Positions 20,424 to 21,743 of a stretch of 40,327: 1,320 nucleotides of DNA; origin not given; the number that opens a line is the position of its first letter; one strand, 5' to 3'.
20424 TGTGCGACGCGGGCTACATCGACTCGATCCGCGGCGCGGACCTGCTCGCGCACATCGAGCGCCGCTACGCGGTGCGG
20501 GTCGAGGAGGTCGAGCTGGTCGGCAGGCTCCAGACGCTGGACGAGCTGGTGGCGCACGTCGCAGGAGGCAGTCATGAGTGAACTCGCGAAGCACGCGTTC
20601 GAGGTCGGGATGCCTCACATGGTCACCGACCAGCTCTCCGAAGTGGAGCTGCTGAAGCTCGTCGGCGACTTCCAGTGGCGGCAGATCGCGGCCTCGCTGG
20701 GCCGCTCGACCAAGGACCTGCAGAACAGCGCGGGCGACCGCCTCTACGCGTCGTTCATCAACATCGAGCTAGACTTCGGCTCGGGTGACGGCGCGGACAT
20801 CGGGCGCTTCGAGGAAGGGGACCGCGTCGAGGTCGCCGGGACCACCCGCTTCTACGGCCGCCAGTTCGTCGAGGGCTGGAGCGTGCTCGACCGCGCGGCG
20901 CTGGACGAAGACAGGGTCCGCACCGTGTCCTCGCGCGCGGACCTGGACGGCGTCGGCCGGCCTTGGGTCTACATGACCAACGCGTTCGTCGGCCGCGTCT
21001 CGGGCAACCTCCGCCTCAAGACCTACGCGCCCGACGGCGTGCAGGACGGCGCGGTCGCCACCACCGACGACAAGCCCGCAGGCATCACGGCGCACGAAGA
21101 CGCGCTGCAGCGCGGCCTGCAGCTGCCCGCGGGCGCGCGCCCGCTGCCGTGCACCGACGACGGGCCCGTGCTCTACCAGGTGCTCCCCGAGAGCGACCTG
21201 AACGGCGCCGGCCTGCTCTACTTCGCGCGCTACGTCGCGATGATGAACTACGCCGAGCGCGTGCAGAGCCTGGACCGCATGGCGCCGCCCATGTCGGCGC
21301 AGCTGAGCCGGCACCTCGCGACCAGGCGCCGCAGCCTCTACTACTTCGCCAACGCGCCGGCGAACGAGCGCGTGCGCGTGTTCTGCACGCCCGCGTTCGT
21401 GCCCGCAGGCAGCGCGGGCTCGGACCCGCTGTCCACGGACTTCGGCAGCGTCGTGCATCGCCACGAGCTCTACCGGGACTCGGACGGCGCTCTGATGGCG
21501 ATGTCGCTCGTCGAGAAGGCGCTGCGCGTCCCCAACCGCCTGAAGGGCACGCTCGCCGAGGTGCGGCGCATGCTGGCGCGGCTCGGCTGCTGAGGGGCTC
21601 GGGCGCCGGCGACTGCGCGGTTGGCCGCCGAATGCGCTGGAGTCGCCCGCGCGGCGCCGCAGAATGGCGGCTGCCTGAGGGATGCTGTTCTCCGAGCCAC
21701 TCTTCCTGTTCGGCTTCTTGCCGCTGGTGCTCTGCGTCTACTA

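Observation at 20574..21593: What does the double hot-dog protein load? An LnmK-like enzyme outside any polyketide context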

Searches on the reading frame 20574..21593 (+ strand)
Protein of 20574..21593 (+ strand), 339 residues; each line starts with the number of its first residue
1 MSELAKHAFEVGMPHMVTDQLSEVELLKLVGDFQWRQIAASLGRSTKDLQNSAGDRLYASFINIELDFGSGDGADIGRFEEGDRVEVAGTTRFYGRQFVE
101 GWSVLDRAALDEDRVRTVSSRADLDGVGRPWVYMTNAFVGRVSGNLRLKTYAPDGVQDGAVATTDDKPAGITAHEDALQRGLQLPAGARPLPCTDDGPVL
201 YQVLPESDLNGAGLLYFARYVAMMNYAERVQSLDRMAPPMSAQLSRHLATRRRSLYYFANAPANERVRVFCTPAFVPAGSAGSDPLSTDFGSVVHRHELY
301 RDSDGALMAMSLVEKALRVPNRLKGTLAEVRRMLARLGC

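Call 3: search_protein_families(library=ncbifam, proteins=[window:20574-21593:+], max_evalue=0.01)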
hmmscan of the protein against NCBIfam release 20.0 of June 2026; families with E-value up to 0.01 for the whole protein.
window:20574-21593:+ (339 aa): 2 families
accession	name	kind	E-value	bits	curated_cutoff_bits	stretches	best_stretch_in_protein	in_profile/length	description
TIGR04098.1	LnmK_bifunc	domain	2.1e-37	128.9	100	1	10-310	3-267/270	LnmK family bifunctional acyltransferase/decarboxylase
TIGR04099.1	biosn_Pnap_2097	hypoth_equivalog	1.4e-23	83.8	125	1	11-309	1-255/259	Pnap_2097 family protein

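Call 4: search_protein_families(library=pfam, proteins=[window:20574-21593:+], max_evalue=0.01)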
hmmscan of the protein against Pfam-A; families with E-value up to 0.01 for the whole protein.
window:20574-21593:+ (339 aa): 0 families

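Call 5: search_solved_structures(query=window:20574-21593:+, max_evalue=10, show_alignments=3)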
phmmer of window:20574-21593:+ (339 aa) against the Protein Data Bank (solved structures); distinct sequences matched with E-value up to 10: 6.
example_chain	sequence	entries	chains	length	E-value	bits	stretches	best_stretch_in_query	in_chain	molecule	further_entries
4hzo_A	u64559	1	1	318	0.00039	22.8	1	30-228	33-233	Bifunctional methylmalonyl-CoA:ACP acyltransferase/decarboxylase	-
6x7l_A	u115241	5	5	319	0.00039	22.8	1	30-228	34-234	Bifunctional methylmalonyl-CoA:ACP acyltransferase/decarboxylase | Conserved hypthetical protein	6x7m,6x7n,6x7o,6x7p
4hzn_A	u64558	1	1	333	0.00042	22.7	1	30-228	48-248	Bifunctional Methylmalonyl-CoA:ACP Acyltransferase/Decarboxylase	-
4hzp_A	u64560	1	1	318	0.0013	21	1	30-228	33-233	Bifunctional methylmalonyl-CoA:ACP Acyltransferase/Decarboxylase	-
6o8w_D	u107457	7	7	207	1.5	11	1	50-97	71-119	50S ribosomal protein L3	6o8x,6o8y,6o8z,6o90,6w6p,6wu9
7nhk_H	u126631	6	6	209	1.6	11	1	50-97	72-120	50S ribosomal protein L3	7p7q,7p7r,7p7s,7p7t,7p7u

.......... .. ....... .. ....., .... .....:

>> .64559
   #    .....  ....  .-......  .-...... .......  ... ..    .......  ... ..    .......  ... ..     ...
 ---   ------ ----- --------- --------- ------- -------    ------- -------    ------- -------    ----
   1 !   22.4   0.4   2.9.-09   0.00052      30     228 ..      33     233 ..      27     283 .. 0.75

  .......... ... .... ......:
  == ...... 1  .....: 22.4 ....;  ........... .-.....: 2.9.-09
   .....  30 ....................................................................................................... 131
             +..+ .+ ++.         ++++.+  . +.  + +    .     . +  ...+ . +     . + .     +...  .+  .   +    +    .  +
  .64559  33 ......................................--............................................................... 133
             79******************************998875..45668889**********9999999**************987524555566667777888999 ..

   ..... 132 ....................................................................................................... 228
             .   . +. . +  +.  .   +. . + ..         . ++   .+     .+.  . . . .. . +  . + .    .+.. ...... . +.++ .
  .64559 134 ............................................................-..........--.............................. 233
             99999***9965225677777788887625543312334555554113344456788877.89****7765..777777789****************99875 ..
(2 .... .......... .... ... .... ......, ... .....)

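Call 6: find_homologous_proteins(query=window:20574-21593:+, max_evalue=0.001)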
Query window:20574-21593:+ (339 aa): 367 proteins with E <= 0.001 among 8000 candidates; the best 120 are listed.
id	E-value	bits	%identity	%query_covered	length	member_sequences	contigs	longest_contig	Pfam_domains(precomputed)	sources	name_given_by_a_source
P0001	3.0e-223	758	100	100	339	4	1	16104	-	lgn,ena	-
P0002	7.9e-197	671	87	100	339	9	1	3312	-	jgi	-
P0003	2.5e-190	650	84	100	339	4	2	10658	-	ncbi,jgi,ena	-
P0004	1.0e-113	398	55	100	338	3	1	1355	-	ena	-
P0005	1.2e-106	375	55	96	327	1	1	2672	-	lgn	-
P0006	1.8e-96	341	50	99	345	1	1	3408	-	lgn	-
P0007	2.7e-96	341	51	96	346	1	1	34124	-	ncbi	-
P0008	6.5e-95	336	49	98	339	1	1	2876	-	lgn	-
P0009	1.3e-87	312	47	98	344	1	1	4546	-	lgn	-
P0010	2.6e-85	304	46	98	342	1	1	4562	-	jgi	jgi:probable biosynthetic protein (TIGR04098 family)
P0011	2.9e-85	304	46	99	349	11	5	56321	-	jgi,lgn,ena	jgi:probable biosynthetic protein (TIGR04098 family)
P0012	2.3e-83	298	46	99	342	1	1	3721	-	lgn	-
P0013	2.4e-83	298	45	99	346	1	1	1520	-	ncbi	ncbi:MAG: hypothetical protein VCB43_00835 [Myxococcota bacterium]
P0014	5.6e-83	297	46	99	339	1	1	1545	-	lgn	-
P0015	1.3e-82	296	44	99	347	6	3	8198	-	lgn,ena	-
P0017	1.7e-82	295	45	98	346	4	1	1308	-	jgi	jgi:probable biosynthetic protein (TIGR04098 family)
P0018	2.9e-82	294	45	98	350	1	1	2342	-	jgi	jgi:probable biosynthetic protein (TIGR04098 family)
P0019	1.3e-81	292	45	99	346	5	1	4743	-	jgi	jgi:probable biosynthetic protein (TIGR04098 family)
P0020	6.5e-81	290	45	98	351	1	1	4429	-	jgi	jgi:probable biosynthetic protein (TIGR04098 family)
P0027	5.7e-79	284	45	99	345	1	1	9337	-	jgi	jgi:probable biosynthetic protein (TIGR04098 family)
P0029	8.0e-79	283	44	100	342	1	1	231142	-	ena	-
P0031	2.3e-78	282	45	96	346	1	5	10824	-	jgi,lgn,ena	jgi:probable biosynthetic protein (TIGR04098 family)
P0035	6.7e-78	280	44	98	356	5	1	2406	-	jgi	jgi:probable biosynthetic protein (TIGR04098 family)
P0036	1.0e-77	280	44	99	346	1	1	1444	-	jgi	jgi:probable biosynthetic protein (TIGR04098 family)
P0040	4.4e-77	277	47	96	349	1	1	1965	-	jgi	jgi:probable biosynthetic protein (TIGR04098 family)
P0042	8.3e-77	277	44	98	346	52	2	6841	-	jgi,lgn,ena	jgi:probable biosynthetic protein (TIGR04098 family)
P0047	8.2e-76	273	43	100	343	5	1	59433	-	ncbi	-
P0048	9.9e-76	273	44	99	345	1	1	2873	-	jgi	jgi:probable biosynthetic protein (TIGR04098 family)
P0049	1.3e-75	273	45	97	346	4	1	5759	-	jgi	jgi:probable biosynthetic protein (TIGR04098 family)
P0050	1.4e-75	272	44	99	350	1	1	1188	-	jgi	jgi:probable biosynthetic protein (TIGR04098 family)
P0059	3.0e-74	268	43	98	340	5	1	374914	-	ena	-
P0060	4.8e-74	267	45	97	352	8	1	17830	-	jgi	jgi:probable biosynthetic protein (TIGR04098 family)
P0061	7.7e-74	267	46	97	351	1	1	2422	-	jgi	jgi:probable biosynthetic protein (TIGR04098 family)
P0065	2.1e-73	265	45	99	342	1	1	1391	-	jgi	jgi:probable biosynthetic protein (TIGR04098 family)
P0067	3.5e-73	265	43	99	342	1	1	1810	-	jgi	jgi:probable biosynthetic protein (TIGR04098 family)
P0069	4.9e-73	264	44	95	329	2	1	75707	-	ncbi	-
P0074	1.0e-72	263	45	99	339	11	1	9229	-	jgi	jgi:probable biosynthetic protein (TIGR04098 family)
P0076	1.6e-72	262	42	98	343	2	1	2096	-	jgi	jgi:probable biosynthetic protein (TIGR04098 family)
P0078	2.4e-72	262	43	98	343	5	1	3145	-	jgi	jgi:probable biosynthetic protein (TIGR04098 family)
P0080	5.2e-72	261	45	97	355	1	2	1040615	-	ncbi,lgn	ncbi:MAG: LnmK family bifunctional acyltransferase/decarboxylase [Vicinamibacteria bacterium]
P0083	1.1e-71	260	43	99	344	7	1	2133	-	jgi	jgi:probable biosynthetic protein (TIGR04098 family)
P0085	1.2e-71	260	42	98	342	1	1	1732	-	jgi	jgi:probable biosynthetic protein (TIGR04098 family)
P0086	1.5e-71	259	41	99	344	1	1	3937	-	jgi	jgi:probable biosynthetic protein (TIGR04098 family)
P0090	2.0e-71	259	43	98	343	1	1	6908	-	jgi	jgi:probable biosynthetic protein (TIGR04098 family)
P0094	4.5e-71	258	45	96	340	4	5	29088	-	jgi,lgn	jgi:probable biosynthetic protein (TIGR04098 family)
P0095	5.5e-71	257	43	97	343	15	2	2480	-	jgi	jgi:probable biosynthetic protein (TIGR04098 family)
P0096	6.0e-71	257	42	100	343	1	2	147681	-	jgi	jgi:probable biosynthetic protein (TIGR04098 family)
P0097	6.1e-71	257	43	99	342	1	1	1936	-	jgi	jgi:probable biosynthetic protein (TIGR04098 family)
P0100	1.1e-70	256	43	99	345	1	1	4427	-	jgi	jgi:probable biosynthetic protein (TIGR04098 family)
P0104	1.7e-70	256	42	99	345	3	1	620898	-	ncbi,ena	-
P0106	2.9e-70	255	43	97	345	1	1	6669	-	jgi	jgi:probable biosynthetic protein (TIGR04098 family)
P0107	4.6e-70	254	42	97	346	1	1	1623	-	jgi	jgi:probable biosynthetic protein (TIGR04098 family)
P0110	1.2e-69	253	43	98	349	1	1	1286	-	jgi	jgi:probable biosynthetic protein (TIGR04098 family)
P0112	1.8e-69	252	44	97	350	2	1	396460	-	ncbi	-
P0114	2.0e-69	252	42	99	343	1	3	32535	-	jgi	jgi:probable biosynthetic protein (TIGR04098 family)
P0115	2.4e-69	252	43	98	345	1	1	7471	-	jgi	jgi:probable biosynthetic protein (TIGR04098 family)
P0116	2.7e-69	252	41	99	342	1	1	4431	-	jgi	jgi:probable biosynthetic protein (TIGR04098 family)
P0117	1.2e-68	250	42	98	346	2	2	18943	-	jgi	jgi:probable biosynthetic protein (TIGR04098 family)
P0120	1.9e-68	249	45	96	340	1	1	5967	-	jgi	jgi:probable biosynthetic protein (TIGR04098 family)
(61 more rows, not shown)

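Call 10: find_encoding_contigs(protein=P0080, flank=8000, max_places=2)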
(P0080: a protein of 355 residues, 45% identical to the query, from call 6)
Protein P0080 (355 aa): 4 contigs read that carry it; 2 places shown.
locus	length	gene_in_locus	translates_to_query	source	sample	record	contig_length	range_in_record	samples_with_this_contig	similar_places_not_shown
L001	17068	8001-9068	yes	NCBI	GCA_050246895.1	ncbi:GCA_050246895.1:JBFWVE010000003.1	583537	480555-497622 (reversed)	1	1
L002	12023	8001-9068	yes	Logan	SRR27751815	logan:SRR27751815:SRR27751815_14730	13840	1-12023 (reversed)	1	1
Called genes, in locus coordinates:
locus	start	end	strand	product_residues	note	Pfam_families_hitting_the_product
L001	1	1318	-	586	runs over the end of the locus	PF00551:Formyl_trans_N, PF01522:Polysacc_deac_1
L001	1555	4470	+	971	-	PF08282:Hydrolase_3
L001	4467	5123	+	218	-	PF13489:Methyltransf_23, PF08241:Methyltransf_11 (weak), PF08242:Methyltransf_12 (faint)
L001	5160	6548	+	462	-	PF03062:MBOAT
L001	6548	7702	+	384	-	PF16822:ALGX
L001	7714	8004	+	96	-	PF00550:PP-binding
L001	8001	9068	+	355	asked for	-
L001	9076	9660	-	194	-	-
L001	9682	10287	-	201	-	-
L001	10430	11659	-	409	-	PF01627:Hpt, PF00072:Response_reg, PF23198:PDE8A_N (faint), PF00072:Response_reg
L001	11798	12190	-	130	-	PF00072:Response_reg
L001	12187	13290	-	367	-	PF08673:RsbU_N, PF00512:HisKA, PF02518:HATPase_c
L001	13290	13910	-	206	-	PF07228:SpoIIE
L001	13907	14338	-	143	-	PF13581:HATPase_c_2, PF02518:HATPase_c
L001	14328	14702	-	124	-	PF01740:STAS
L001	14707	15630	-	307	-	PF01740:STAS, PF13466:STAS_2 (weak)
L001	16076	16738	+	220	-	PF00072:Response_reg, PF00196:GerE, PF08281:Sigma70_r4_2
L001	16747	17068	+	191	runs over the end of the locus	PF02563:Poly_export, PF10531:SLBB, PF22461:SLBB_2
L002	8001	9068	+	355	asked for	-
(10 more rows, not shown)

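Call 11: find_encoding_contigs(protein=P0104, flank=8000, max_places=2)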
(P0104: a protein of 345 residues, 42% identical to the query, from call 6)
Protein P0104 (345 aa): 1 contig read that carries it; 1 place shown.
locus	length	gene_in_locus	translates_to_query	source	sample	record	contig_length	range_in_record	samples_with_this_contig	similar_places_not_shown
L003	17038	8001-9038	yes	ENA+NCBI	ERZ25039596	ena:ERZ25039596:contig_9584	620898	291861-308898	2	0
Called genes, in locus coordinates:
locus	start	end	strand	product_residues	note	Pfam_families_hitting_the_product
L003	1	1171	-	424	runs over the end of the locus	PF12704:MacB_PCD, PF02687:FtsX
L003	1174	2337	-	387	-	PF02687:FtsX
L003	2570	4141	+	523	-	PF08545:ACP_syn_III, PF08541:ACP_syn_III_C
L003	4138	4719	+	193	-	PF23914:TPR_CcmH_CycH (weak), PF13432:TPR_16 (weak), PF14559:TPR_19 (weak), PF00515:TPR_1 (weak), PF13424:TPR_12, PF13371:TPR_9, PF13432:TPR_16, PF14559:TPR_19, +10 more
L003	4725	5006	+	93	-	-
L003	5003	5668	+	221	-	PF00596:Aldolase_II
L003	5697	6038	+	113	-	PF12769:PNTB_4TM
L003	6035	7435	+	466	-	PF02233:PNTB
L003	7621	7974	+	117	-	PF00550:PP-binding (weak)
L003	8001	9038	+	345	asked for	-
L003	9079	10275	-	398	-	PF16822:ALGX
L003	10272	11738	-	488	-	PF03062:MBOAT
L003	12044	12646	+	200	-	PF07617:DUF1579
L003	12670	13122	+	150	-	-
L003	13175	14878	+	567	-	PF01209:Ubie_methyltran, PF13489:Methyltransf_23, PF08241:Methyltransf_11, PF08242:Methyltransf_12, PF13649:Methyltransf_25, PF13847:Methyltransf_31, PF16158:N_BRCA1_IG (faint)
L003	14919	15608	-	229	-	-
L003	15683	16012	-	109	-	-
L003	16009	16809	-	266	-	PF09865:DUF2092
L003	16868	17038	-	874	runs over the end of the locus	-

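Call 13: find_related_loci(query=A1, collection=genome_contigs, flank=8000)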
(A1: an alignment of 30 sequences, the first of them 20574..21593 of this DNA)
Query A1 (339 aa) in genome_contigs; peptide patterns used: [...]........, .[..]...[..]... (x = any residue, [..] = any of these).
103 stretches matched a pattern; 45 encode a relative of the query (tblastn E <= 1e-3); 45 distinct loci.
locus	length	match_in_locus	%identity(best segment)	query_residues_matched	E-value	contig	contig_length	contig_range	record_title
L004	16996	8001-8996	51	9-334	8e-102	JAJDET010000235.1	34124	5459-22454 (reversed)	MAG: Planctomycetota bacterium isolate OFTM220 OFTM220_234, whole genome shotgun sequence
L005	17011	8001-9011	44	1-333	4e-85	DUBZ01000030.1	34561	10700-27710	MAG TPA_asm: Myxococcales bacterium isolate UWMA-0315 NODE_1710_length_34561_cov_0.153531, whole genome shotgun sequence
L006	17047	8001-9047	44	1-337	2e-83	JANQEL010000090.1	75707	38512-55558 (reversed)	MAG: Myxococcota bacterium isolate PL23a_bin.25 k99_6449821, whole genome shotgun sequence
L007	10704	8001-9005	49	8-337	4e-83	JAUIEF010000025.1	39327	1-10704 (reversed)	MAG: bacterium isolate 8_bin.22 NODE_1173_length_39327_cov_1.230765, whole genome shotgun sequence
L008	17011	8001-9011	45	1-333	6e-82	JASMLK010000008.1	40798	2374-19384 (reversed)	MAG: Myxococcota bacterium isolate Arabian9_MAG_39 c_000000048726, whole genome shotgun sequence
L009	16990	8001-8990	44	7-334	2e-79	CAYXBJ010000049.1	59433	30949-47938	MAG TPA_asm: uncultured bacterium isolate binchicken_co279_6 genome assembly, contig: k141_3320625, whole genome shotgun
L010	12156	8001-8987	45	11-338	6e-79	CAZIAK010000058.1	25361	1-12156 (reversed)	MAG TPA_asm: uncultured Phycisphaerales bacterium isolate binchicken_co46_894 genome assembly, contig: NODE_3499_length_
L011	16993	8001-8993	45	9-338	4e-75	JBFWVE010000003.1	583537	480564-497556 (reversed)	MAG: Vicinamibacteria bacterium isolate CA_2019_TPBF_87 NODE_102_length_583537_cov_16.642711_TPBF, whole genome shotgun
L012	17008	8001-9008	41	8-337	2e-74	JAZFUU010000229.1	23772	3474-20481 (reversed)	MAG: Myxococcota bacterium isolate BS2bin.65 BS2bin.65_229, whole genome shotgun sequence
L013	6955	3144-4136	43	11-336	2e-73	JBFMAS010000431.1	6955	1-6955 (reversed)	MAG: Thermodesulfobacteriota bacterium isolate MAG144 MAG144_431, whole genome shotgun sequence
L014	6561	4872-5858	43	9-338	2e-73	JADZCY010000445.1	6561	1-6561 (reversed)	MAG: Acidobacteria bacterium isolate SJ750 c_000001723572, whole genome shotgun sequence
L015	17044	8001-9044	43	1-339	9e-73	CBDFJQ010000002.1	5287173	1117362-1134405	MAG: Planctomycetota bacterium isolate 32b94f43-3cea-4181-b983-06f062260e69 genome assembly, contig: contig_2, whole gen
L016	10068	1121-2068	41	11-337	3e-72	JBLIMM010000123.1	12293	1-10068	MAG: Pseudohongiellaceae bacterium isolate 3300053785_87 Ga0535658_0014298, whole genome shotgun sequence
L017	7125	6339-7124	46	1-260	5e-72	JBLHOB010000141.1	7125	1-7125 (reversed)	MAG: Myxococcota bacterium isolate 3300055726_23 Ga0535650_0020326, whole genome shotgun sequence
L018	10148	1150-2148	41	7-334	5e-70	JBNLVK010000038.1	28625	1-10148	MAG: Myxococcota bacterium isolate JB082 k141_130471, whole genome shotgun sequence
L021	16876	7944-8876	44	8-335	1e-65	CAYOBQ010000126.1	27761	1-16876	MAG TPA_asm: uncultured Nannocystaceae bacterium isolate SRP077602_co1_395 genome assembly, contig: NODE_4901_length_277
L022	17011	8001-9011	34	1-339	1e-51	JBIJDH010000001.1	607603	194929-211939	MAG: Myxococcota bacterium isolate ME2006-08-22D15_3300044611_group2_bin215 Rohwer_bin1508_scaffold_1_c1, whole genome s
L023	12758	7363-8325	44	9-329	6e-72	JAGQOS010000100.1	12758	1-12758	MAG: Planctomycetales bacterium isolate HKST-UBA20 NODE_100_length_12758_cov_3.185001, whole genome shotgun sequence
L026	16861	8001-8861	27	9-320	7e-25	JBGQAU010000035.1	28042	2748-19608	MAG: Acidobacteriota bacterium isolate OBJ2_061818_130_23 k141_1214773_length_28042_cov_10.9921, whole genome shotgun se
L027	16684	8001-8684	28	9-267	5e-15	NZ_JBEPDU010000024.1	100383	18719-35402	Saccharopolyspora sp. NPDC000359 NPDC000359_15_H8.ctg-0024, whole genome shotgun sequence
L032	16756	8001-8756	30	10-269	2e-25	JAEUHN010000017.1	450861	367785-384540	MAG: Verrucomicrobiaceae bacterium isolate new MAG-18 k141_3236049, whole genome shotgun sequence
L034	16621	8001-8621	26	30-231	3e-7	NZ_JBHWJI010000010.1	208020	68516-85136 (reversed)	Streptomyces sp. NPDC059850 NPDC059850_T46_B8.ctg-0010, whole genome shotgun sequence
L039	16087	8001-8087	59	199-227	6e-5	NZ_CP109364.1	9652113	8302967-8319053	Kitasatospora sp. NBC_01560 chromosome, complete genome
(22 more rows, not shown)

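Call 16: find_encoding_contigs(protein=P0007, flank=10000, max_places=1)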
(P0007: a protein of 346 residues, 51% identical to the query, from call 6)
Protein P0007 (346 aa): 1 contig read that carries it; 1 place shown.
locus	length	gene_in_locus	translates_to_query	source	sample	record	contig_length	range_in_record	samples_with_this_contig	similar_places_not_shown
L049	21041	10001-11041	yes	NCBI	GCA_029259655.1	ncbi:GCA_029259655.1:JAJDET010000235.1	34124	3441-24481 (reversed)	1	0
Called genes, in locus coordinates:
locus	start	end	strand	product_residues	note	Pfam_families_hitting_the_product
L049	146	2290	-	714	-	PF13499:EF-hand_7 (faint), PF00036:EF-hand_1 (faint), PF13202:EF-hand_5 (faint), PF13405:EF-hand_6 (faint), PF00353:HemolysinCabind (weak)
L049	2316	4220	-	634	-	-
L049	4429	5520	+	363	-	-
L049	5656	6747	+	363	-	-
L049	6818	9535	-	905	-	-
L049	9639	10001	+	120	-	-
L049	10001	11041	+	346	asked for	-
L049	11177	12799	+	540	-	PF02310:B12-binding, PF04055:Radical_SAM (weak)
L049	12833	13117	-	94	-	-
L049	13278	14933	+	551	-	PF01344:Kelch_1 (faint), PF07250:Glyoxal_oxid_N (weak), PF09118:GO-like_E_set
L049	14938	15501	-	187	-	-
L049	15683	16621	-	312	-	-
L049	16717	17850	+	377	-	-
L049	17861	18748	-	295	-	PF00487:FA_desaturase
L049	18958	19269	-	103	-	PF28442:DUF8400 (weak), PF00076:RRM_1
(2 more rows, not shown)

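Call 17: find_encoding_contigs(protein=P0069, flank=10000, max_places=1)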
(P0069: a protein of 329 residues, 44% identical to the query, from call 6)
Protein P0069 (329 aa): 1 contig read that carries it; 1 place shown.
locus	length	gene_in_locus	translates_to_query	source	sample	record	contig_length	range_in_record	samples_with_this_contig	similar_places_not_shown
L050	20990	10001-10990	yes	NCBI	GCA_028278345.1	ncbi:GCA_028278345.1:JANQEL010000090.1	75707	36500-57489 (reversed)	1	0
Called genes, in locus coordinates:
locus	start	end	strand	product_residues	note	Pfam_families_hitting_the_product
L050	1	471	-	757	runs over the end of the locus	PF13231:PMT_2, PF18079:AglB_L1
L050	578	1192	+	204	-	PF00117:GATase, PF01174:SNO (faint)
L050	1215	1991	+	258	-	PF00977:His_biosynth, PF01207:Dus (faint), PF01180:DHO_dh (faint)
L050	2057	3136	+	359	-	PF01116:F_bP_aldolase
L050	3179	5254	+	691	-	PF07715:Plug, PF00593:TonB_dep_Rec_b-barrel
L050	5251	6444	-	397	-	PF00365:PFK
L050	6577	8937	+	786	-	PF03176:MMPL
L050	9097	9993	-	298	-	PF07044:DUF1329 (faint), PF17131:TP_0789-like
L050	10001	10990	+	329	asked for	-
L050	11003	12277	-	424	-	PF00067:p450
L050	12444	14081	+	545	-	PF01408:GFO_IDH_MocA, PF02894:GFO_IDH_MocA_C (weak), PF22725:GFO_IDH_MocA_C3, PF25084:LbH_EIF2B (weak), PF25087:GMPPB_C (faint), PF00132:Hexapep (weak), PF14602:Hexapep_2 (faint)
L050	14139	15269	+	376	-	PF00155:Aminotran_1_2, PF01041:DegT_DnrJ_EryC1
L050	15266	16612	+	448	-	PF00884:Sulfatase, PF01663:Phosphodiest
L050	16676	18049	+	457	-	PF02812:ELFV_dehydrog_N, PF00208:ELFV_dehydrog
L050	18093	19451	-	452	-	PF00884:Sulfatase, PF01663:Phosphodiest (faint)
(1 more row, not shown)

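Call 18: find_encoding_contigs(protein=P0047, flank=10000, max_places=1)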
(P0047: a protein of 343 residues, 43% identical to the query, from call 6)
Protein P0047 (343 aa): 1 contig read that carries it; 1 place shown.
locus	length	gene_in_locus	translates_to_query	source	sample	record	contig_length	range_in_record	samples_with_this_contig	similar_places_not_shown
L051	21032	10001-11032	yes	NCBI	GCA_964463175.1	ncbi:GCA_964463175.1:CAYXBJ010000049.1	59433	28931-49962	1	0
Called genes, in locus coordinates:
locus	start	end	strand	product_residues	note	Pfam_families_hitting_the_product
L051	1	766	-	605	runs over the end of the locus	PF13472:Lipase_GDSL_2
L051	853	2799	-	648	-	PF13472:Lipase_GDSL_2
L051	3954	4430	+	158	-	PF01668:SmpB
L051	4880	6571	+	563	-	PF01520:Amidase_3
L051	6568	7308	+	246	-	PF01138:RNase_PH, PF03725:RNase_PH_C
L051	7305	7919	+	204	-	PF01725:Ham1p_like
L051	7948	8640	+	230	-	PF13578:Methyltransf_24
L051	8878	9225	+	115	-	-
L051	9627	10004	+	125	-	-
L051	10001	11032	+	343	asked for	-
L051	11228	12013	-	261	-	PF05239:PRC (weak)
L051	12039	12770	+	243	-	-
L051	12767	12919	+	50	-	-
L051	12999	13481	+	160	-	-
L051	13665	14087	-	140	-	-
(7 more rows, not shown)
